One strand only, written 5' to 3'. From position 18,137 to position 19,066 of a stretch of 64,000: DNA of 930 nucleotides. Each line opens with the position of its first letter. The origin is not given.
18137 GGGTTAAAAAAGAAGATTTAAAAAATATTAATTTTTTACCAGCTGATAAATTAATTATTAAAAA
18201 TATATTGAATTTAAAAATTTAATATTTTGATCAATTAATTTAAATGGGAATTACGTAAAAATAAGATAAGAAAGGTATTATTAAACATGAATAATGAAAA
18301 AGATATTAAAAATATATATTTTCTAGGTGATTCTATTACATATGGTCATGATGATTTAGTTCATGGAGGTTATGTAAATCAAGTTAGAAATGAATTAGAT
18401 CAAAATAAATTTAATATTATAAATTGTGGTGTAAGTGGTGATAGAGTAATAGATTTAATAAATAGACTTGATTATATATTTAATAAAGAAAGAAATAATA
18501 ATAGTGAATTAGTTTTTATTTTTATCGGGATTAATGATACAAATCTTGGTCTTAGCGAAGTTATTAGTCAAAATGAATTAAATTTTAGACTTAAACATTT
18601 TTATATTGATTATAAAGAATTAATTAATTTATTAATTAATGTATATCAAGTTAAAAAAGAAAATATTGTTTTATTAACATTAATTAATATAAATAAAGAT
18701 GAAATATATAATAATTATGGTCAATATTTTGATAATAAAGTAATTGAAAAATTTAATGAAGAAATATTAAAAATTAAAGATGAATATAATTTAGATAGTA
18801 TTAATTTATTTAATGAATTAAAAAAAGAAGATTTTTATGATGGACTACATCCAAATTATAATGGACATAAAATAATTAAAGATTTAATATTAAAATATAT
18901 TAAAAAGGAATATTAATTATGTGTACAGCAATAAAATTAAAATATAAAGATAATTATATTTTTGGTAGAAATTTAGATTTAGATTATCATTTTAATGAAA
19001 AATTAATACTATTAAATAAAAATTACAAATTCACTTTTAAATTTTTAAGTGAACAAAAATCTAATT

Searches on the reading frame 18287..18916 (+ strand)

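Call 3: search_protein_families(library=pfam, proteins=[window:18287-18916:+], max_evalue=0.01)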
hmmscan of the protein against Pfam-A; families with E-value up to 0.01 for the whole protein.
window:18287-18916:+ (209 aa): 3 families
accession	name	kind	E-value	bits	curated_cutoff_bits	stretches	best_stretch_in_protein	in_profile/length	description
PF13472.12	Lipase_GDSL_2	-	1.5e-19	71.6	32.9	1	12-196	1-178/178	GDSL-like Lipase/Acylhydrolase family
PF00657.28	Lipase_GDSL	-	2.4e-13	51.2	23.6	1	10-199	1-206/208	GDSL-like Lipase/Acylhydrolase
PF04311.20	DUF459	-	0.00043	20.1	27.2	1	10-144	2-128/197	Protein of unknown function (DUF459)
